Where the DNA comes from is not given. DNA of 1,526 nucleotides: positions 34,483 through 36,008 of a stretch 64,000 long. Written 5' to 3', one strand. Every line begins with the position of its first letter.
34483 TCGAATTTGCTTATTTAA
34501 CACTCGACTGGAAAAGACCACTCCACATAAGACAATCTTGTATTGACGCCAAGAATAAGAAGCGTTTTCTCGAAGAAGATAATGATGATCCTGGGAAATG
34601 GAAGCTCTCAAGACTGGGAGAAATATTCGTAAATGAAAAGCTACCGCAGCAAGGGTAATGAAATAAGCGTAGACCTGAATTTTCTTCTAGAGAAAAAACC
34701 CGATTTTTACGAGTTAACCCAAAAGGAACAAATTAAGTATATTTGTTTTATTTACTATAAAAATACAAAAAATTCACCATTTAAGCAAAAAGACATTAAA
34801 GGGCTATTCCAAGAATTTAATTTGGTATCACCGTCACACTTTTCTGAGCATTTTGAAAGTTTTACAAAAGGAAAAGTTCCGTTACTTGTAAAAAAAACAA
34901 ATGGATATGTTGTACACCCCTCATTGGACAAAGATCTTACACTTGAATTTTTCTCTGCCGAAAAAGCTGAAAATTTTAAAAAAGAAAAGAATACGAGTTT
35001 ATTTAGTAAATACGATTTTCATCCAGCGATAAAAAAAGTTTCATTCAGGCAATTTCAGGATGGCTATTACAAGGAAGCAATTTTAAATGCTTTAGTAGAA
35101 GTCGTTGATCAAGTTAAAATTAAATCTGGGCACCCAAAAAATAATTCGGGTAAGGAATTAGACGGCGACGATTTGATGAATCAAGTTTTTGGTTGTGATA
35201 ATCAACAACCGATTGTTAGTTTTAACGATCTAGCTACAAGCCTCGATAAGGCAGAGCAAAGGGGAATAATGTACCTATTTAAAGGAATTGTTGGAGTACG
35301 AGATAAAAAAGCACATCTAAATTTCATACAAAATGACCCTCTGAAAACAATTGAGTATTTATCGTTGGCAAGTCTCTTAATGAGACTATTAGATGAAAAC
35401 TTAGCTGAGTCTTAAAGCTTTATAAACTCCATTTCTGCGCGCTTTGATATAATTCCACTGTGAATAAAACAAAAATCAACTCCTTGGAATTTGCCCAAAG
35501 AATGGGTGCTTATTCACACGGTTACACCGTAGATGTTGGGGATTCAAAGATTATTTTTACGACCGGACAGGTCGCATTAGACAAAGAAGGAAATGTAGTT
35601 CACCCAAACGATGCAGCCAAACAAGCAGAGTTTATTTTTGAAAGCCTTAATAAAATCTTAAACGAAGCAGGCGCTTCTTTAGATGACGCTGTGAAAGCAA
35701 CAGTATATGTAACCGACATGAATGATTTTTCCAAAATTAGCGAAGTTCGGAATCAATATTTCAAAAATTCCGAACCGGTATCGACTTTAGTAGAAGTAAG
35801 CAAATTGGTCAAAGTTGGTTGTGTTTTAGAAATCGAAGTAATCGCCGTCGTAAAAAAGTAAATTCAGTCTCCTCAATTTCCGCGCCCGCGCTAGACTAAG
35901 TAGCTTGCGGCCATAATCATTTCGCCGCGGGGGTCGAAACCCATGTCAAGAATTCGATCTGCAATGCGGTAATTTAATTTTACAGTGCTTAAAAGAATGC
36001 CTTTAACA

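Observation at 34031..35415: AT-rich two-gene module with a HEPN-like (R-x4-H) C-terminal domain, inserted right after the dcw cluster; candidate toxin/defence pair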

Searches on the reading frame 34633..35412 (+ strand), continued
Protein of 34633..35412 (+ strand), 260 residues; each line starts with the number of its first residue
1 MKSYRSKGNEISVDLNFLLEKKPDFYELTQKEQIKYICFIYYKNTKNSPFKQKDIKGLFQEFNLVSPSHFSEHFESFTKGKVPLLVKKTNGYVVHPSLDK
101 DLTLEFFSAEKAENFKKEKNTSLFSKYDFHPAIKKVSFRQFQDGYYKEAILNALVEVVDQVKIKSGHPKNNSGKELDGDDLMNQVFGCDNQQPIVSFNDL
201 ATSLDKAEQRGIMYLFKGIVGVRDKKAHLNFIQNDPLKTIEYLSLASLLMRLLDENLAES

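Call 23: find_related_loci(query=A2, collection=genome_contigs, flank=6000)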
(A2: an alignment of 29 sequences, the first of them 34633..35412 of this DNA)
Query A2 (260 aa) in genome_contigs; peptide patterns used: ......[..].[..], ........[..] (x = any residue, [..] = any of these).
79 stretches matched a pattern; 30 encode a relative of the query (tblastn E <= 1e-3); 30 distinct loci.
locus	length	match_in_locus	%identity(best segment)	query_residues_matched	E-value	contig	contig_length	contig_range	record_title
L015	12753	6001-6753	69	11-256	3e-106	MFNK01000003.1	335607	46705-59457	MAG: Candidatus Levybacteria bacterium RIFCSPHIGHO2_01_FULL_36_15b rifcsphigho2_01_scaffold_16, whole genome shotgun seq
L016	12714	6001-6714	60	11-239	6e-93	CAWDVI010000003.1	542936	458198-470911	MAG: uncultured bacterium isolate MFD05684.bin.2.43 genome assembly, contig: contig_72423, whole genome shotgun sequence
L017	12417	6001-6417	73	118-256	1e-70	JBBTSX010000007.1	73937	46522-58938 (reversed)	MAG: Patescibacteria group bacterium isolate H41-bin036_1 H41_bin036_1_000000000007, whole genome shotgun sequence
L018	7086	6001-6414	76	119-256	1e-69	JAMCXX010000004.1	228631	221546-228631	MAG: Patescibacteria group bacterium isolate FK_Sedi_B_Bin.386 NODE_42_length_228631_cov_9.9568, whole genome shotgun se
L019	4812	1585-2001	75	119-257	9e-69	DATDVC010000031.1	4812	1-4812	MAG TPA_asm: Candidatus Paceibacterota bacterium isolate SMAG_U8074 k141_1512239, whole genome shotgun sequence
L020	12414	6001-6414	74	119-256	2e-67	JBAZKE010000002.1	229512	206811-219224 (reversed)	MAG: Patescibacteria group bacterium isolate SO_2017_LW4_136 scaffold_158_c1_LW137-91_2017, whole genome shotgun sequenc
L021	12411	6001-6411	74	119-255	3e-67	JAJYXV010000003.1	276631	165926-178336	MAG: bacterium isolate FK3.bin69 NODE_32_length_276631_cov_1.910421, whole genome shotgun sequence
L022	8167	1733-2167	71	119-260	4e-66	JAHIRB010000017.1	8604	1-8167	MAG: Patescibacteria group bacterium isolate MM_PC_MetaG.mb.11 MM_PC_MetaG.mb.11_k141_751947, whole genome shotgun seque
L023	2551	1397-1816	72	116-255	6e-66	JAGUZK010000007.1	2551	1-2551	MAG: Candidatus Woesebacteria bacterium isolate DeMMO6_59 c_000000020457, whole genome shotgun sequence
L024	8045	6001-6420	76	119-258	5e-63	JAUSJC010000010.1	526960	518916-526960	MAG: Candidatus Curtissbacteria bacterium isolate E14_metabat.bin.284 E14_k141_194071, whole genome shotgun sequence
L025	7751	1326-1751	69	119-256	1e-62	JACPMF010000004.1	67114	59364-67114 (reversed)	MAG: Candidatus Sungiibacteriota bacterium isolate NC_groundwater_542_Ag_S-0.1um_47_13 S35_SO-1_scaffold_6560, whole gen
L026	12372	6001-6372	74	119-242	2e-61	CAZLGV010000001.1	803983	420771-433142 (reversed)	MAG TPA_asm: uncultured Gammaproteobacteria bacterium isolate SRP269290_co2_1 genome assembly, contig: NODE_1_length_803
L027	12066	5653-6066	73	118-256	2e-60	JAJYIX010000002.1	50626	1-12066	MAG: bacterium isolate DBS2-1.bin136 NODE_1091_length_50626_cov_1.455672, whole genome shotgun sequence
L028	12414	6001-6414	68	118-254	3e-60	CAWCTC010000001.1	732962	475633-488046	MAG: uncultured bacterium isolate MFD01476.bin.2.188 genome assembly, contig: contig_65275, whole genome shotgun sequenc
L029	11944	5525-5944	74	119-255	3e-58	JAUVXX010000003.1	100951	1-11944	MAG: bacterium isolate CSMAG_1227 CSMAG_1227_k141_603976_length_100951_cov_11.0000, whole genome shotgun sequence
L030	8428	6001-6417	70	119-256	1e-56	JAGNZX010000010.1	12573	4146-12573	MAG: Candidatus Paceibacterota bacterium isolate Go_Eff_bin_87 Go_Eff_10954_length_12573_cov_6.993733, whole genome shot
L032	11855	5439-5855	67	119-256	9e-53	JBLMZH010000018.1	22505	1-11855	MAG: Acidobacteriaceae bacterium isolate MAG208 PRJNA951521_bin64_renamed_17, whole genome shotgun sequence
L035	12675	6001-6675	44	32-256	2e-49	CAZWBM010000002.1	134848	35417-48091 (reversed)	MAG TPA_asm: uncultured Candidatus Peribacteria bacterium isolate binchicken_co128_372 genome assembly, contig: NODE_84_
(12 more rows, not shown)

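Call 28: predict_structure(alignment_id=A2)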
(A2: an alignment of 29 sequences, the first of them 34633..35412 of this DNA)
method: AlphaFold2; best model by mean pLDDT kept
length: 260 residues; sequences in the alignment: 29
mean_pLDDT: 89.8   pTM: 0.66
mean pLDDT of the five models: 89.8, 88.8, 88.4, 88.1, 85.1
residues with pLDDT >= 90: 197; 70-90: 45; 50-70: 10; < 50: 8
segments of 3 or more residues with pLDDT < 50: 1-7
pLDDT, mean of each block of 10 residues (from residue 1): 44 84 91 96 94 96 93 96 96 95 80 77 93 95 94 96 95 93 94 94 96 94 80 90 97 80
secondary structure, 60 per line:
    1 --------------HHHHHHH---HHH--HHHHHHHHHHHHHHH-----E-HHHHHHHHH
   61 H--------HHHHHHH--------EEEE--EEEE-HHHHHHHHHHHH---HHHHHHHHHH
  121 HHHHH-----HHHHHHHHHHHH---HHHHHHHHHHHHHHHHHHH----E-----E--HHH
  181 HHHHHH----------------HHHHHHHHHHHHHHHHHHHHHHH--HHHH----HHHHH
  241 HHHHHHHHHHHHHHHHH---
elements in order: H15-21 H30-44 H52-61 H70-76 E85-88 E91-94 H96-107 H111-125 H131-142 H146-164 H178-186 H203-225 H228-231 H236-257

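Call 31: fold_search(model_id=the predicted structure, library=pdb)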
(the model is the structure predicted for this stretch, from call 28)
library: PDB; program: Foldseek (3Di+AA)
matches with E <= 10: 102; with E <= 0.001: 0
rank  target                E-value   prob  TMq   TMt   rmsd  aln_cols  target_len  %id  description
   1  4la5                  6.2e-01  0.11  0.17  0.15  15.7       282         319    7  Crystal structure of 2-methylisoborneol synthase from Streptomyces coelicolor A3(2) (released 2013-07-31)
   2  3v1x                  7.2e-01  0.09  0.17  0.15  15.7       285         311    9  Crystal structure of 2-methylisoborneol synthase from Streptomyces coelicolor A3(2) in complex with Mg2+ and 2-fluoroger (released 2012-04-11)
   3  6za7_B                8.7e-01  0.12  0.18  0.19  14.8       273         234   10  Structure of the apo transcriptional repressor Atu1419 (VanR) from agrobacterium fabrum (released 2020-12-02)
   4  3v1v                  1.1e+00  0.08  0.16  0.14  15.7       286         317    9  Crystal structure of 2-methylisoborneol synthase from Streptomyces coelicolor A3(2) in complex with Mg2+ and geranyl-S-t (released 2012-04-11)
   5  5y8t_B                1.2e+00  0.28  0.24  0.34  18.1       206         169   11  Crystal structure of Bacillus subtilis PadR in complex with p-coumaric acid (released 2017-11-29)
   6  5x12                  1.3e+00  0.16  0.22  0.30  17.2       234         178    9  Crystal structure of Bacillus subtilis PadR (released 2017-11-22)
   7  8y3z_A                1.4e+00  0.09  0.18  0.18  16.3       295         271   10  VcFadRqm, Genetically engineered mutants of Vibrio cholerae fadR, in Complex with DNA (released 2025-02-05)
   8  6g1b_B                1.5e+00  0.28  0.21  0.18  12.7       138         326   17  Corynebacterium glutamicum OxyR, oxidized form (released 2018-12-05)
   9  1t98_B                1.6e+00  0.14  0.24  0.24  17.1       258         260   11  Crystal Structure of MukF(1-287) (released 2005-05-24)
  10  9va7_H                1.7e+00  0.08  0.18  0.13  16.6       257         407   11  Crystal structure of legionella effector Lem17 in complex with IP6 (released 2026-01-21)
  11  8j80_A                1.9e+00  0.08  0.16  0.14  20.6       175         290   16  Cryo-EM structure of hZnT7-Fab complex in zinc state 1, determined in heterogeneous conformations- one subunit in an i (released 2023-09-20)
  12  2di3_B                2.0e+00  0.04  0.15  0.16  18.7       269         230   11  Crystal structure of the transcriptional factor CGL2915 from Corynebacterium glutamicum (released 2007-03-28)
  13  6za7_D                2.2e+00  0.05  0.16  0.17  17.4       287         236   11  Structure of the apo transcriptional repressor Atu1419 (VanR) from agrobacterium fabrum (released 2020-12-02)
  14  7rtv_A                2.2e+00  0.02  0.10  0.08  31.0       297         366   11  Cryo-EM structure of monomeric TTYH2 (released 2021-09-22)
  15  7jgr_B                2.3e+00  0.57  0.23  0.21   5.8        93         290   20  Structure of Drosophila ORC bound to DNA (84 bp) and Cdc6 (released 2020-09-09)
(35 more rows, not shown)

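Call 44: search_solved_structures(query=A2, max_evalue=1, show_alignments=2)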
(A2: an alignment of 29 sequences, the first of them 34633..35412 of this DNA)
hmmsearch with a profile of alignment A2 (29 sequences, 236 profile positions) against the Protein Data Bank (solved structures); distinct sequences matched with E-value up to 1: 3.
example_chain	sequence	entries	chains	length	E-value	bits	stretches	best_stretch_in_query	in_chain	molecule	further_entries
7dvj_A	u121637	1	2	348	0.75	12.7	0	169-211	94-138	Endo-beta-1,4-mannanase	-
7dvz_A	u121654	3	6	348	0.75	12.7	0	169-211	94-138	Endo-beta-1,4-mannanase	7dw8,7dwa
7dv7_A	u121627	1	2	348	0.76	12.7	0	169-211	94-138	Endo-beta-1,4-mannanase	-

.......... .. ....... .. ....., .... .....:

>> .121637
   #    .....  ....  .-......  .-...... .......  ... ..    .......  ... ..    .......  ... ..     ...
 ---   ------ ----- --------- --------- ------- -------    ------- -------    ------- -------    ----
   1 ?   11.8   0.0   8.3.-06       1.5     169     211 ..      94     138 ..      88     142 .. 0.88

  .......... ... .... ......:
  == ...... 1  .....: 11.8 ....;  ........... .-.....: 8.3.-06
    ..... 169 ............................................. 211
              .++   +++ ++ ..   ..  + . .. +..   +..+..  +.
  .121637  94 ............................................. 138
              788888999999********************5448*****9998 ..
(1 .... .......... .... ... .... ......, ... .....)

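Call 51: find_related_loci(query=A2, collection=viral_contigs, flank=8000)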
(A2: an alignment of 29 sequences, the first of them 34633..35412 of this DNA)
Query A2 (260 aa) in viral_contigs; peptide patterns used: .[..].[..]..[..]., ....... (x = any residue, [..] = any of these).
15 stretches matched a pattern, but none encodes a relative of the query by tblastn (E <= 1e-3).

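Call 64: search_protein_families(library=pfam, proteins=[L009:5190-6017:+, L030:5046-5759:+, L013:5404-5982:+], max_evalue=0.1)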
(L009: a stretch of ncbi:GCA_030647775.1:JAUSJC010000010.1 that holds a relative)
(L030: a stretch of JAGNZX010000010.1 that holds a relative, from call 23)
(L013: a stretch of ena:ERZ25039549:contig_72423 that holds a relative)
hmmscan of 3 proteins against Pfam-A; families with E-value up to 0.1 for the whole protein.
L009:5190-6017:+ (276 aa): 0 families

L030:5046-5759:+ (238 aa): 0 families

L013:5404-5982:+ (193 aa): 0 families

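Call 68: search_dna_similar(query=window:34633-35412:+, collection=plasmids, mode=protein, max_evalue=0.001, max_rows=20)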
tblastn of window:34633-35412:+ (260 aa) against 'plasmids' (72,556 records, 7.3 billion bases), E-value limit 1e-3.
Records with a match: 6; places in all: 6; records where one place covers at least 80% of the query: 0.
Best place of each record, by identity: <60% 6.
By first word of the organism name: Delftia 2; Polaromonas 1; Hymenobacter 1; Streptomyces 1; Massilia 1.
By predicted mobility (MOB-suite, as given by PLSDB): non-mobilizable 2; mobilizable 2; conjugative 2.
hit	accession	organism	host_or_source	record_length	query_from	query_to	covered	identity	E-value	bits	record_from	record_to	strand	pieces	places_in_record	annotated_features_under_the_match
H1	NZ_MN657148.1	Polaromonas sp.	-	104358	129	256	49%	33.3%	2e-9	65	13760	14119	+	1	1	TIGR02391 family protein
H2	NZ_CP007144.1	Hymenobacter swuensis DY53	-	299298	129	242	44%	33.0%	4e-9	64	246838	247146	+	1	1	TIGR02391 family protein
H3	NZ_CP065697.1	Delftia acidovorans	-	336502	129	228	38%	32.7%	3e-9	64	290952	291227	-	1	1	TIGR02391 family protein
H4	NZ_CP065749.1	Delftia lacustris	-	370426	129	228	38%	32.7%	3e-9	64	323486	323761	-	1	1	TIGR02391 family protein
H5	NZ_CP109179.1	Streptomyces sp. NBC_01717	-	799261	129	228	38%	27.7%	2e-4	50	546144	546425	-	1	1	TIGR02391 family protein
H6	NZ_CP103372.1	Massilia sp. H6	Whole genome of bacteria,soil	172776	129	228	38%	26.7%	1e-6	57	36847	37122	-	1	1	TIGR02391 family protein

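Call 69: search_dna_similar(query=window:34633-35412:+, collection=phages, mode=protein, max_evalue=0.001, max_rows=20)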
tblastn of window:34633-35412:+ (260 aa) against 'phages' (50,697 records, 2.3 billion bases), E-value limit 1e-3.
No match.

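Call 83: search_protein_families(library=padloc, proteins=[L009:5190-6017:+], max_evalue=0.01)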
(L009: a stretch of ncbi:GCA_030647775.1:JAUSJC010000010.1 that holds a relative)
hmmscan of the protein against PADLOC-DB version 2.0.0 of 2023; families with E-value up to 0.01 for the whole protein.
L009:5190-6017:+ (276 aa): 0 families

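Call 86: search_protein_families(library=pfam, proteins=[L019:411-776:+, L019:788-1111:+, L019:1098-1343:+, L018:4934-5314:+, L018:5325-5744:+, L022:819-1484:+, L032:4499-5197:+, L029:4313-5146:+, L035:5085-5942:+], max_evalue=0.1)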
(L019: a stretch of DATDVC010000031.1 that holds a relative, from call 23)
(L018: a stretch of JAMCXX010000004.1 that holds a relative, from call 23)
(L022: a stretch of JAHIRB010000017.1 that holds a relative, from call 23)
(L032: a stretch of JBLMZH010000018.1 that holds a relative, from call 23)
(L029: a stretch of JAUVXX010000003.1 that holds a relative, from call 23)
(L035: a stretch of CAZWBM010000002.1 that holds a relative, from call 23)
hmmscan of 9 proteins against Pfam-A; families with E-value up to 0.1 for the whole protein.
L019:411-776:+ (122 aa): 0 families

L019:788-1111:+ (108 aa): 1 family
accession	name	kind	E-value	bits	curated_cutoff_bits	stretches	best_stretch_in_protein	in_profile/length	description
PF21100.3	MCM_C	-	0.052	13.8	27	1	59-105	20-62/64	MCM protein C-terminal winged helix-turn-helix domain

L019:1098-1343:+ (82 aa): 0 families

L018:4934-5314:+ (127 aa): 3 families
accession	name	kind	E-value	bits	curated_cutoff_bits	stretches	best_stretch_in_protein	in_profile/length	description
PF05732.17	RepL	-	0.027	14.4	20.3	1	71-106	72-108/164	Firmicute plasmid replication protein (RepL)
PF01978.25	TrmB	-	0.034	14.4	25.6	0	68-103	17-52/68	Sugar-specific transcriptional regulator TrmB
PF08279.18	HTH_11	-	0.046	14.1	25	1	65-103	8-45/55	HTH domain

L018:5325-5744:+ (140 aa): 1 family
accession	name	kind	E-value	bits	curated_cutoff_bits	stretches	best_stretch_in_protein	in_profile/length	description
PF02971.19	FTCD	-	0.027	14.8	24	1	42-84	22-65/145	Formiminotransferase domain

L022:819-1484:+ (222 aa): 0 families

L032:4499-5197:+ (233 aa): 0 families

L029:4313-5146:+ (278 aa): 0 families

L035:5085-5942:+ (286 aa): 0 families

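Call 92: list_cluster_members(proteins=[P0001, P0121])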
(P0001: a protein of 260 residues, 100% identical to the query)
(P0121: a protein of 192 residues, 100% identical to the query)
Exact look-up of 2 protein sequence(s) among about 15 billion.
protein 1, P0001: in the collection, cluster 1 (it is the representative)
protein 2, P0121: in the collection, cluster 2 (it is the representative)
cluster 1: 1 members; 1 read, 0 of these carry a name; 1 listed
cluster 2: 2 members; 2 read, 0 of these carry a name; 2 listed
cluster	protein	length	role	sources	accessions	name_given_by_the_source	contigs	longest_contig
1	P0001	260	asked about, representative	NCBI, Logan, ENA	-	-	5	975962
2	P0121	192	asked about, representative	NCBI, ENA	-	-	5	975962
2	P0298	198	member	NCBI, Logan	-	-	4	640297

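Call 93: search_protein_families(library=phrogs, proteins=[window:34633-35412:+], max_evalue=0.01)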
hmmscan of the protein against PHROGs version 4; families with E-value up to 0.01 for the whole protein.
window:34633-35412:+ (260 aa): 1 family
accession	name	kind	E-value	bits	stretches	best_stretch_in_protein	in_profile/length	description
phrog_6297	-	unknown function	1.1e-06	29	1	121-255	130-260/268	-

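Call 104: search_solved_structures(query=window:34633-35412:+, max_evalue=10, show_alignments=0)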
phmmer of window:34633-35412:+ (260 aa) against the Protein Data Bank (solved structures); distinct sequences matched with E-value up to 10: 0.

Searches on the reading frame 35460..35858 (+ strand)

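Call 4: search_protein_families(library=pfam, proteins=[window:35460-35858:+], max_evalue=1)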
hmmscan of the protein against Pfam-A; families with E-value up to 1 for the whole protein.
window:35460-35858:+ (133 aa): 2 families
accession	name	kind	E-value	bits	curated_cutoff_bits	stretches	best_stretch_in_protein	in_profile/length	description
PF01042.26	Ribonuc_L-PSP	-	2.2e-28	99.1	27.3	1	16-131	9-121/121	Endoribonuclease L-PSP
PF05418.16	Apo-VLDL-II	-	0.059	14.3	23.4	1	56-86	20-50/80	Apovitellenin I (Apo-VLDL-II)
